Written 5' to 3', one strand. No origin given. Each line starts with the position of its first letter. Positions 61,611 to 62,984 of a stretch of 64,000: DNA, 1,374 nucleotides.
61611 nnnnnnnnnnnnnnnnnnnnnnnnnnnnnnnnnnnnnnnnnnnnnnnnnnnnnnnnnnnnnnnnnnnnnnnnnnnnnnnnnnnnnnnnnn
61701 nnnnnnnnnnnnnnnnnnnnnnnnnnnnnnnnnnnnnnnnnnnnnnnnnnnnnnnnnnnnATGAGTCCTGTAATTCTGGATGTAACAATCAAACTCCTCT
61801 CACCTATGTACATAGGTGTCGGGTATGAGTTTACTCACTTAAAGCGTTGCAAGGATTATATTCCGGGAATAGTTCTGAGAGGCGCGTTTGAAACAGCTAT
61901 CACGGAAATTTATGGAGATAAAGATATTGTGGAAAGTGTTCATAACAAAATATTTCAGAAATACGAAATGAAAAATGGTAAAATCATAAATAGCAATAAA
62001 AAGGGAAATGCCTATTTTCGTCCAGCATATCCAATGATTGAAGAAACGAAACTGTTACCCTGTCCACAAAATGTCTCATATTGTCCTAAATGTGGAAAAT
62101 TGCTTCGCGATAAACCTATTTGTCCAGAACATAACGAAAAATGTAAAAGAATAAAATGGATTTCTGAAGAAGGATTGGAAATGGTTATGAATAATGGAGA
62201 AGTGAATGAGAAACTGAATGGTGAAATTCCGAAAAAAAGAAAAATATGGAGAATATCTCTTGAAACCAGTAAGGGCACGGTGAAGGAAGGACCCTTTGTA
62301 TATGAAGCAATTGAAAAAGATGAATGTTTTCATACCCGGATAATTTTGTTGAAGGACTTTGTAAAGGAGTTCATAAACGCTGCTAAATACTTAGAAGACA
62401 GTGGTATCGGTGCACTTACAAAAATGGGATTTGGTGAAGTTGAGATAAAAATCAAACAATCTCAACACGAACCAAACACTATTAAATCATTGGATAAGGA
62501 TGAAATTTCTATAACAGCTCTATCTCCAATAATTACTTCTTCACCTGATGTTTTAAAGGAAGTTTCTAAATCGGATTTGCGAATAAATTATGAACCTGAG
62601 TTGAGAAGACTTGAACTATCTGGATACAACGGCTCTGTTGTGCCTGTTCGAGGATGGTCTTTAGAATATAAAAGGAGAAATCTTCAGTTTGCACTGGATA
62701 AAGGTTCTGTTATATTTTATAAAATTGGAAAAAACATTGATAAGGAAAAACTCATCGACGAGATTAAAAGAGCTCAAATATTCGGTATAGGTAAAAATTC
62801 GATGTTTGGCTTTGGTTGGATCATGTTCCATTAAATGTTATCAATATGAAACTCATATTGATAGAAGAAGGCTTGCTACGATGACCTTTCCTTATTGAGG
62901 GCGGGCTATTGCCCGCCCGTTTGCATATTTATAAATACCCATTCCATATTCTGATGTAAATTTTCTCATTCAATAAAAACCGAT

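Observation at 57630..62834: Minimal type III effector that fits neither III-A nor III-D cleanly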

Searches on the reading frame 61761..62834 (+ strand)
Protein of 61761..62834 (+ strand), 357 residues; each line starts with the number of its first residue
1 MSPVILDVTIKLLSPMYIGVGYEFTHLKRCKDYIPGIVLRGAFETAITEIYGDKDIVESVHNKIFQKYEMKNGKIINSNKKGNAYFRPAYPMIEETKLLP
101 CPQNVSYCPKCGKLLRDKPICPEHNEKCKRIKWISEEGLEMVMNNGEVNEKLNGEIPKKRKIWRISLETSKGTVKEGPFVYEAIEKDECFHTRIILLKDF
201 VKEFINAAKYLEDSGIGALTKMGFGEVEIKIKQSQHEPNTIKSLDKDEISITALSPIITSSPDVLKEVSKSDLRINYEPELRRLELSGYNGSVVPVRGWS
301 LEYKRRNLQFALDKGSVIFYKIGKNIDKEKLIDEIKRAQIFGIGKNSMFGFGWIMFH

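Call 5: search_protein_families(library=ncbifam, proteins=[window:61761-62834:+], max_evalue=1)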
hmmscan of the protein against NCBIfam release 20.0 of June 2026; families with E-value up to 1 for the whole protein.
window:61761-62834:+ (357 aa): 6 families
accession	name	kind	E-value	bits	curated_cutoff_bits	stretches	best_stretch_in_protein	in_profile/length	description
TIGR02674.1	cas_cyan_RAMP_2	equivalog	8e-10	38.4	177.3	2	6-48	4-46/402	type III-D CRISPR-associated RAMP protein Csx10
TIGR01903.2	cas5_csm4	equivalog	4.7e-08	32.7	55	1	70-318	46-274/304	type III-A CRISPR-associated RAMP protein Csm4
TIGR01898.1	cas_TM1791_cmr6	equivalog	0.0021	18.3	51.1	0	33-96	33-109/195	type III-B CRISPR module RAMP protein Cmr6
TIGR01899.1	cas_TM1807_csm5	equivalog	0.0075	15.8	38.3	1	8-27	1-20/364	type III-A CRISPR-associated RAMP protein Csm5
TIGR03116.2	cas5_csf3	equivalog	0.015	15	140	1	161-232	112-176/223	type IV CRISPR-associated protein Csf3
TIGR01877.1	cas_cas6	equivalog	0.039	14.4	58.65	1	204-228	176-200/200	CRISPR-associated endoribonuclease Cas6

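Call 6: search_protein_families(library=pfam, proteins=[window:61761-62834:+], max_evalue=1)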
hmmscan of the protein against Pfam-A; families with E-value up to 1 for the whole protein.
window:61761-62834:+ (357 aa): 6 families
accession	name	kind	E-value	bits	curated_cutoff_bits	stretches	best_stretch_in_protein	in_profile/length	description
PF03787.20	RAMPs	-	5.1e-13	50.4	22.1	2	9-228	1-189/189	RAMP superfamily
PF10040.14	CRISPR_Cas6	-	3.2e-05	25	25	2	327-354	62-89/89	CRISPR-associated endoribonuclease Cas6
PF13248.11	Zn_ribbon_3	-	0.099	12.6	27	1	107-122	4-20/26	zinc-ribbon domain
PF13240.11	Zn_Ribbon_1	-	0.13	12.6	25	1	101-113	9-21/23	zinc-ribbon domain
PF02019.24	WIF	-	0.15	12.2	25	1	140-171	67-98/131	WIF domain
PF01881.21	Cas_Cas6_C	-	0.51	11.6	23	0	209-229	105-125/125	CRISPR associated protein Cas6, C-terminal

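Call 7: search_protein_families(library=padloc, proteins=[window:61761-62834:+], max_evalue=1)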
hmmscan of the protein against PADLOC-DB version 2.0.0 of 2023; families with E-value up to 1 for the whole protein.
window:61761-62834:+ (357 aa): 34 families (the best 25 are shown)
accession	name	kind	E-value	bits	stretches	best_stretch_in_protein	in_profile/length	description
PDLC01276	Csm4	-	5.3e-13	47.3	1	56-329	18-251/268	CAS-III-A; effector_G5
PDLC01313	Cas5_IIId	-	8.1e-12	43.7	2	179-356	159-330/338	CAS-III-D; effector_G5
PDLC01450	Csm4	-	9.4e-11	39.9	1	56-330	19-247/263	CAS-III-A; effector_G5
PDLC01420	Cas5_IIId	-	1.7e-10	39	2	178-354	160-330/343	CAS-III-D; effector_G5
PDLC01024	Cas5_IIId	-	2.1e-10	38.4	3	6-48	4-46/402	"CRISPR-associated RAMP protein, Csx10 family"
PDLC01478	Cmr3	-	1e-08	33.1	2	8-60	6-47/258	"CAS-III-B,CAS-III-C; effector_G5"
PDLC01442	Csm3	-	2.9e-08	31.8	1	4-248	8-199/208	"CAS-III-A,CAS-III-D; effector_G7"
PDLC01613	Csm3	-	3.8e-08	32.4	1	9-354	1-176/177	"CAS-III-A,CAS-III-D; effector_G7"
PDLC00979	Cmr3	-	9.9e-08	29.8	1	7-90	7-79/287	Cmr3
PDLC01019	Csm4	-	2.7e-07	28.1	2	199-259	184-238/319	Csm4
PDLC02090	Cas5_IIId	-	6.1e-06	23.7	1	32-356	30-330/499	-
PDLC01452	Cmr6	-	4.3e-05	21.7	1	33-98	101-151/228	"CAS-III-B,CAS-III-C; effector_G7"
PDLC01017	Csm3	-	5e-05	21.1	1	171-238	165-224/257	Csm3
PDLC02089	Cas5_IIId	-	6.4e-05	19.7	1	10-333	224-534/679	-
PDLC01018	Csm4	-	6.6e-05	20.5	1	115-240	75-217/302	CRISPR type III-A/MTUBE-associated RAMP protein Csm4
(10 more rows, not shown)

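Call 11: find_encoding_contigs(protein=window:61761-62834:+, flank=10000, max_places=6)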
Protein window:61761-62834:+ (357 aa): 2 contigs read that carry it; 1 place shown.
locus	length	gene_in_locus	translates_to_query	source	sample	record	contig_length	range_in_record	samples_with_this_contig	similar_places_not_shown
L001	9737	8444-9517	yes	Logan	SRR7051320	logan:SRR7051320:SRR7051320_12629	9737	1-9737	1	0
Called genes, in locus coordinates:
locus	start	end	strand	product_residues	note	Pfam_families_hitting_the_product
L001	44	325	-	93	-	PF09827:CRISPR_Cas2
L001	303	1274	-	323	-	PF01867:Cas_Cas1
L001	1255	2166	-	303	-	PF06023:Csa1 (weak), PF12705:PDDEXK_1, PF01930:Cas_Cas4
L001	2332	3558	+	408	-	PF22205:Csm6_6H (weak), PF09670:Cas_Cas02710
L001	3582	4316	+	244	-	PF09651:Cas_APE2256 (faint), PF23400:CARF_Card1 (weak), PF13601:HTH_34 (faint)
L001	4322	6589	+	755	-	PF01966:HD, PF12469:Cmr2_N (weak), PF18211:Csm1_B, PF22335:Cas10-Cmr2_palm2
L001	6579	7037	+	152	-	-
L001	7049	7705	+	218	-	PF03787:RAMPs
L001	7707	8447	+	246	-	-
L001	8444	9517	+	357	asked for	PF03787:RAMPs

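Call 12: find_homologous_proteins(query=window:61761-62834:+, max_evalue=0.001)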
Query window:61761-62834:+ (357 aa): 1 proteins with E <= 0.001 among 2607 candidates.
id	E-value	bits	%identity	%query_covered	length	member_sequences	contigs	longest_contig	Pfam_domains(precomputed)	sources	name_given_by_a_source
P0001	2.4e-239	811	100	100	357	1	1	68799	PF03787.21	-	-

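Call 26: search_protein_representatives(protein=window:61761-62834:+)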
Query: 357 residues. Proteins with E-value up to 0.001 (for the whole library): 29; up to 1e-10: 1; up to 1e-30: 1. The best 29 are listed.
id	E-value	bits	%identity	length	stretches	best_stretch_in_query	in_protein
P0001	7.6e-240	811.4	100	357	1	1-357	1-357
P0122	2.3e-10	56.6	30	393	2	5-115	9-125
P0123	4.5e-08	49.0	31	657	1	9-356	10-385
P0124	2.3e-07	46.7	28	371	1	5-355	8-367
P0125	2.4e-07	46.6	27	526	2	6-353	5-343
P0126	8.1e-07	44.9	28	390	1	14-322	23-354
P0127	1.2e-06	44.3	31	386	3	6-112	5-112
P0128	2.8e-06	43.1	41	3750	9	27-74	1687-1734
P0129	5.1e-06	42.3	28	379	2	108-355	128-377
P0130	8.2e-06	41.6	28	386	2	12-270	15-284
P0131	1.8e-05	40.5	27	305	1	5-234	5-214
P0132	2.2e-05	40.2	25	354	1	9-349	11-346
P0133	3.4e-05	39.6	34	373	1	255-355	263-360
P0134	3.6e-05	39.5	27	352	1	5-281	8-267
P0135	3.7e-05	39.5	25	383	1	4-326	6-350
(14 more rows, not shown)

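Call 28: search_protein_families(library=ncbifam, alignment_id=A1, max_evalue=0.001)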
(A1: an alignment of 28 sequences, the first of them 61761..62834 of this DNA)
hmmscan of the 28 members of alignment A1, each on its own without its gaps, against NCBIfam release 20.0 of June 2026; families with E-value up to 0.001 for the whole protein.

A. member 1, window:61761-62834:+ (357 aa): 2 families
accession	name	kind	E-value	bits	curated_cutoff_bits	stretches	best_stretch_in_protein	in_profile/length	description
TIGR02674.1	cas_cyan_RAMP_2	equivalog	8e-10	38.4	177.3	0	6-48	4-46/402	type III-D CRISPR-associated RAMP protein Csx10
TIGR01903.2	cas5_csm4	equivalog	4.7e-08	32.7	55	1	70-318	46-274/304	type III-A CRISPR-associated RAMP protein Csm4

B. families by the number of members that match (of 28 scanned): 10 families
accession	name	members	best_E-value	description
TIGR02674.1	cas_cyan_RAMP_2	28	2.3e-70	type III-D CRISPR-associated RAMP protein Csx10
TIGR02582.1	cas7_TM1809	14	1.2e-08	type III-A CRISPR-associated RAMP protein Csm3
TIGR02581.1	cas_cyan_RAMP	13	1.5e-08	type III CRISPR-associated RAMP protein Csx7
TIGR01903.2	cas5_csm4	13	4.7e-08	type III-A CRISPR-associated RAMP protein Csm4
TIGR01877.1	cas_cas6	5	4.5e-07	CRISPR-associated endoribonuclease Cas6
TIGR01888.1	cas_cmr3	4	1.8e-07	type III-B CRISPR module-associated protein Cmr3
TIGR03115.2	cas7_csf2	4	7.2e-06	type IV CRISPR-associated protein Csf2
TIGR03986.1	TIGR03986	3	2.9e-06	TIGR03986 family type III CRISPR-associated RAMP protein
TIGR01898.1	cas_TM1791_cmr6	2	9.3e-05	type III-B CRISPR module RAMP protein Cmr6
TIGR02580.1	cas_RAMP_Cmr4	1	0.00044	type III-B CRISPR module RAMP protein Cmr4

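Call 29: search_protein_families(library=padloc, alignment_id=A1, max_evalue=0.001)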
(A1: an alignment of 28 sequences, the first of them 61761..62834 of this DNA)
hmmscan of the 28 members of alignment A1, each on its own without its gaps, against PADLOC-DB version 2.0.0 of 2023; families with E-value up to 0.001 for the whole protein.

A. member 1, window:61761-62834:+ (357 aa): 20 families
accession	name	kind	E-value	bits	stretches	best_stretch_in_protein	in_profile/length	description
PDLC01276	Csm4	-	5.3e-13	47.3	1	56-329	18-251/268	CAS-III-A; effector_G5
PDLC01313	Cas5_IIId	-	8.1e-12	43.7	2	179-356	159-330/338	CAS-III-D; effector_G5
PDLC01450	Csm4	-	9.4e-11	39.9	1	56-330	19-247/263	CAS-III-A; effector_G5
PDLC01420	Cas5_IIId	-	1.7e-10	39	1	178-354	160-330/343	CAS-III-D; effector_G5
PDLC01024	Cas5_IIId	-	2.1e-10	38.4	1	6-48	4-46/402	"CRISPR-associated RAMP protein, Csx10 family"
PDLC01478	Cmr3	-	1e-08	33.1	1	8-60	6-47/258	"CAS-III-B,CAS-III-C; effector_G5"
PDLC01442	Csm3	-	2.9e-08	31.8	1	4-248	8-199/208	"CAS-III-A,CAS-III-D; effector_G7"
PDLC01613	Csm3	-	3.8e-08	32.4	1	9-354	1-176/177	"CAS-III-A,CAS-III-D; effector_G7"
PDLC00979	Cmr3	-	9.9e-08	29.8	1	7-90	7-79/287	Cmr3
PDLC01019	Csm4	-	2.7e-07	28.1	0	199-259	184-238/319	Csm4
PDLC02090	Cas5_IIId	-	6.1e-06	23.7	1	32-356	30-330/499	-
PDLC01452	Cmr6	-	4.3e-05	21.7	0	33-98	101-151/228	"CAS-III-B,CAS-III-C; effector_G7"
PDLC01017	Csm3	-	5e-05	21.1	0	171-238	165-224/257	Csm3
PDLC02089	Cas5_IIId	-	6.4e-05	19.7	1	10-333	224-534/679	-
PDLC01018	Csm4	-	6.6e-05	20.5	1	115-240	75-217/302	CRISPR type III-A/MTUBE-associated RAMP protein Csm4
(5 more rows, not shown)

B. families by the number of members that match (of 28 scanned): 71 families (the first 25 are shown)
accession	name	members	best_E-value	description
PDLC01024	Cas5_IIId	28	6e-71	"CRISPR-associated RAMP protein, Csx10 family"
PDLC01313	Cas5_IIId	28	4.5e-63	CAS-III-D; effector_G5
PDLC01420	Cas5_IIId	28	6.5e-59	CAS-III-D; effector_G5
PDLC01442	Csm3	28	2.5e-18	"CAS-III-A,CAS-III-D; effector_G7"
PDLC02090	Cas5_IIId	25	4.9e-60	-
PDLC01017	Csm3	24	8.1e-14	Csm3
PDLC01613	Csm3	23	7.2e-16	"CAS-III-A,CAS-III-D; effector_G7"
PDLC01016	Csm3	22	3.1e-12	Csm3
PDLC01478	Cmr3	22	6.8e-10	"CAS-III-B,CAS-III-C; effector_G5"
PDLC01297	Csm3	21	3.4e-11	"CAS-III-A,CAS-III-D; effector_G7"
PDLC02089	Cas5_IIId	19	1.3e-51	-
PDLC00979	Cmr3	19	4.2e-11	Cmr3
PDLC01015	Csm3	18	2.6e-11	Csm3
PDLC01339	Csm3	17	3.4e-11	"CAS-III-A,CAS-III-D; effector_G7"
PDLC01296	Csm3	16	5.5e-11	"CAS-III-A,CAS-III-D; effector_G7"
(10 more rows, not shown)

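Call 30: find_encoding_contigs(protein=P0122, flank=10000, max_places=3)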
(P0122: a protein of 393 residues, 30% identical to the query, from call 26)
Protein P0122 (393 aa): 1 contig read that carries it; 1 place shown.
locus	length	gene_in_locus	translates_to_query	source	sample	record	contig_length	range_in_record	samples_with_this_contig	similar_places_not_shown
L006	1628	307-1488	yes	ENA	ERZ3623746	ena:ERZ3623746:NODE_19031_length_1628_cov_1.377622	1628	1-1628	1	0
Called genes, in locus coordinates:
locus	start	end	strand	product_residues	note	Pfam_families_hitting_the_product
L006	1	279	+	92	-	?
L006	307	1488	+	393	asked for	PF03787:RAMPs, PF27225:AF_1859_N (weak)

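Call 31: find_encoding_contigs(protein=P0124, flank=10000, max_places=3)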
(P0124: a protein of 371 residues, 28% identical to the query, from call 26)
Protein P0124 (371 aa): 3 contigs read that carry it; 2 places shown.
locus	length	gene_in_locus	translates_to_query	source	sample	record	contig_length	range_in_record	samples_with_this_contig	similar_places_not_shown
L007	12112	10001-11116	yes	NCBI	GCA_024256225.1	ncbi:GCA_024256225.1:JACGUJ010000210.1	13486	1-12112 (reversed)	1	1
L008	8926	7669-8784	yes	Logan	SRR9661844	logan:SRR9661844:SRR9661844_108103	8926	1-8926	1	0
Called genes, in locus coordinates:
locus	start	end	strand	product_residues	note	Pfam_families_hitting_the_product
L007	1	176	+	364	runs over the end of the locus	-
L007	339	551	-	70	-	-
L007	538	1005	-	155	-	-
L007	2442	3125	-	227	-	-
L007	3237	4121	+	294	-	PF01930:Cas_Cas4 (faint), PF12705:PDDEXK_1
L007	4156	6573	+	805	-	PF18211:Csm1_B, PF22335:Cas10-Cmr2_palm2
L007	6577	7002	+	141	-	PF03750:Csm2_III-A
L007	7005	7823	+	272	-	PF03787:RAMPs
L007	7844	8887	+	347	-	PF17953:Csm4_C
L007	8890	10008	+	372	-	PF03787:RAMPs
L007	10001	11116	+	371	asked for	PF03787:RAMPs, PF27225:AF_1859_N (weak)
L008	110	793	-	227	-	-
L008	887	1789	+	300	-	PF01930:Cas_Cas4 (faint), PF12705:PDDEXK_1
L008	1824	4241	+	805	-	PF18211:Csm1_B, PF22335:Cas10-Cmr2_palm2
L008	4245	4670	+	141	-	PF03750:Csm2_III-A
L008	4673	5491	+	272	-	PF03787:RAMPs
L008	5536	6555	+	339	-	PF17953:Csm4_C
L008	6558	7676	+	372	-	PF03787:RAMPs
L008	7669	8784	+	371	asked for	PF03787:RAMPs, PF27225:AF_1859_N (weak)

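Call 33: search_protein_families(library=pfam, proteins=[L007:10001-11116:+, L007:8890-10008:+, L007:7844-8887:+, L007:7005-7823:+], max_evalue=0.01)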
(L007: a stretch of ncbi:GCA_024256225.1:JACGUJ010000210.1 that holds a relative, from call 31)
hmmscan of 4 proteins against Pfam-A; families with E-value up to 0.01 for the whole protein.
L007:10001-11116:+ (371 aa): 1 family
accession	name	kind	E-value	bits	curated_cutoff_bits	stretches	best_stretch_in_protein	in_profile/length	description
PF03787.20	RAMPs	-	5.5e-12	47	22.1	1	12-230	1-189/189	RAMP superfamily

L007:8890-10008:+ (372 aa): 1 family
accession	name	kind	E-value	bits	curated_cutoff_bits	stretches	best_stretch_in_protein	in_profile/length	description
PF03787.20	RAMPs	-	2.7e-17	64.3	22.1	1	11-259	1-171/189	RAMP superfamily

L007:7844-8887:+ (347 aa): 2 families
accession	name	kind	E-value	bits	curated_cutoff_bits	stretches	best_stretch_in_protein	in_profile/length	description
PF17953.6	Csm4_C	-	8.9e-15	54.8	25.9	1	247-344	2-90/91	CRISPR Csm4 C-terminal domain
PF03787.20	RAMPs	-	0.0018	19.2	22.1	1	15-234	6-189/189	RAMP superfamily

L007:7005-7823:+ (272 aa): 1 family
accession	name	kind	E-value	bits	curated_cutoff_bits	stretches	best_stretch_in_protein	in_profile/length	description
PF03787.20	RAMPs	-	2.2e-22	81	22.1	1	20-217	1-188/189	RAMP superfamily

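Call 44: predict_structure(alignment_id=A2)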
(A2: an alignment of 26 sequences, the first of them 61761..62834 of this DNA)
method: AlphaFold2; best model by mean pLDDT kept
length: 357 residues; sequences in the alignment: 26
mean_pLDDT: 83.4   pTM: 0.85
mean pLDDT of the five models: 83.4, 82.1, 81.1, 80.4, 80.3
residues with pLDDT >= 90: 164; 70-90: 130; 50-70: 39; < 50: 24
segments of 3 or more residues with pLDDT < 50: 65-81, 272-276
pLDDT, mean of each block of 10 residues (from residue 1): 89 96 82 95 89 56 43 33 83 92 90 86 89 88 76 76 81 77 96 91 94 95 96 77 88 94 77 57 94 86 79 96 93 89 88 93
secondary structure, 60 per line:
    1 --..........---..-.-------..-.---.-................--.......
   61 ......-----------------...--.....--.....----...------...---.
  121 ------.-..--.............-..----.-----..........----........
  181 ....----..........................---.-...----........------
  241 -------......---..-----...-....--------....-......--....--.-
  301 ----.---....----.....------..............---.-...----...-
elements in order: E3-12 H36-51 H54-66 E84-86 E89-93 E96-100 E105-107 E114-116 E133-135 H136-145 E159-168 E173-184 E189-197 H198-214 E227-234 E248-253 H268-271 H280-283 E285-290 E293-296 E309-312 E317-321 H328-341 E354-356

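Call 49: search_solved_structures(query=A2, max_evalue=0.01)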
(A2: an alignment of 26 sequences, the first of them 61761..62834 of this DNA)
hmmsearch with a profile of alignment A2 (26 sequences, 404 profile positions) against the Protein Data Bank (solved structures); distinct sequences matched with E-value up to 0.01: 55.
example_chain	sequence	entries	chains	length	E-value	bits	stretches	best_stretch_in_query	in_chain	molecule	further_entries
8s9t_A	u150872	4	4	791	3.7e-33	118.4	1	6-374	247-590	Cas7-Cas5-Cas11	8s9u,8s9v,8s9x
4qts_C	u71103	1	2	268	5.6e-12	48.6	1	162-238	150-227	CRISPR type III-associated RAMP protein Csm3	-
21bh_B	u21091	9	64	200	3.8e-11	45.9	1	157-241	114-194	a protein | protein structure | Cas7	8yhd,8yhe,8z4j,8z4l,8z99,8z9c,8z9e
6mur_C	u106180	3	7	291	1.3e-10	44.2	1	176-237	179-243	Uncharacterized protein Csm3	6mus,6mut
6muu_C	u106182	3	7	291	1.3e-10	44.1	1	171-237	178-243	Uncharacterized protein Csm3 | Csm3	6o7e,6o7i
6iqw_C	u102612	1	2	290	1.4e-10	44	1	171-237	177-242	Csm3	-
6o7h_C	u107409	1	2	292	1.6e-10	43.9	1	169-237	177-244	Csm3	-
6ae2_A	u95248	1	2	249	5.4e-10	42.1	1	167-254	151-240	Csm3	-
8s9t_D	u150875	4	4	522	6.8e-10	41.8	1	164-240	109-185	Cas7-2x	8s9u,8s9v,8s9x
9zs2_E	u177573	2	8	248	8.4e-10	41.5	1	154-236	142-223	CRISPR system Cms endoribonuclease Csm3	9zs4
4n0l_A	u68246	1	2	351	2.3e-09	40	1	161-235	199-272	Predicted component of a thermophile-specific DNA repair system, contains a RAMP domain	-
5yjd_A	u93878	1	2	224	7.1e-08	35.1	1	174-243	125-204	Csm3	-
7uzw_A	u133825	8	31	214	7.6e-08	35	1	174-241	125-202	CRISPR system Cms endoribonuclease Csm3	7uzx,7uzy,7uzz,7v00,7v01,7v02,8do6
6nbt_A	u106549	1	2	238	1.1e-07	34.4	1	174-241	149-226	CRISPR-associated protein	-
8eex_A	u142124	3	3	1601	2.1e-07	33.5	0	175-241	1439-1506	Cas7-11 | CRISPR-associated RAMP family protein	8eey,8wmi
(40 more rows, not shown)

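Call 51: fold_search(model_id=the predicted structure, library=pdb)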
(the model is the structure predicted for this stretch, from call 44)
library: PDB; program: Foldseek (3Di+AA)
matches with E <= 10: 1039; with E <= 0.001: 275
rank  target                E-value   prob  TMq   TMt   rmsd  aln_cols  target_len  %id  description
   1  8s9v_A                5.9e-21  1.00  0.69  0.34   7.0       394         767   19  CRISPR-Cas type III-D effector complex bound to a self-target RNA in the pre-cleavage state (released 2024-04-24)
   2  8s9t_A                1.5e-20  1.00  0.67  0.33   7.0       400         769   17  CRISPR-Cas type III-D effector complex (released 2024-04-24)
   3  8s9x_A                3.5e-20  1.00  0.69  0.34   5.7       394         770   18  CRISPR-Cas type III-D effector complex bound to self-target RNA in a post-cleavage state (released 2024-04-24)
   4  8s9u_A                9.7e-20  1.00  0.66  0.33   7.0       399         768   18  CRISPR-Cas type III-D effector complex bound to a target RNA (released 2024-04-24)
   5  3x1l_B                2.1e-15  1.00  0.58  0.64   7.2       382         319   16  Crystal Structure of the CRISPR-Cas RNA Silencing Cmr Complex Bound to a Target Analog (released 2015-05-13)
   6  9l7c_C                6.6e-14  1.00  0.55  0.60   7.5       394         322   15  Type III-B CRISPR-Cas effector from Archaeoglobus fulgidus (Form 1) (released 2025-12-31)
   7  9x25_C                9.5e-14  1.00  0.54  0.56   8.7       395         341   16  Target analog-bound type III-B Cmr complex of Archaeoglobus fulgidus (released 2025-12-10)
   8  9g9b_G                1.8e-12  1.00  0.52  0.60   6.0       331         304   14  CryoEM structure of Enterococcus italicus Csm-crRNA (4.3) complex (released 2025-01-29)
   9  6muu_E                3.4e-12  1.00  0.51  0.62   5.1       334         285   16  Cryo-EM structure of Csm-crRNA binary complex in type III-A CRISPR-Cas system (released 2018-12-19)
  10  9l7d_C                4.1e-12  1.00  0.53  0.60   7.5       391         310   14  Type III-B CRISPR-Cas effector from Archaeoglobus fulgidus (Form 2) (released 2025-12-31)
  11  9g9a_G                4.3e-12  1.00  0.51  0.59   7.8       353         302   13  CryoEM structure of Enterococcus italicus Csm-crRNA (3.2 complex) (released 2025-01-29)
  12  9g9i_G                5.5e-12  1.00  0.53  0.62   5.7       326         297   14  CryoEM structure of Enterococcus italicus Csm-crRNA-CTR2 complex bound to pNppA3 and AMPNPP (released 2025-01-29)
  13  7uzw_H                1.3e-11  1.00  0.46  0.54   9.8       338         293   13  Staphylococcus epidermidis RP62a CRISPR effector subcomplex (released 2022-07-06)
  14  6mus_E                2.6e-11  1.00  0.49  0.60   5.7       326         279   17  Cryo-EM structure of larger Csm-crRNA-target RNA ternary complex in type III-A CRISPR-Cas system (released 2018-12-12)
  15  9g9f_G                3.9e-11  1.00  0.52  0.61   6.8       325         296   14  CryoEM structure of Enterococcus italicus Csm-crRNA-CTR complex bound to AMPNPP (released 2025-01-29)
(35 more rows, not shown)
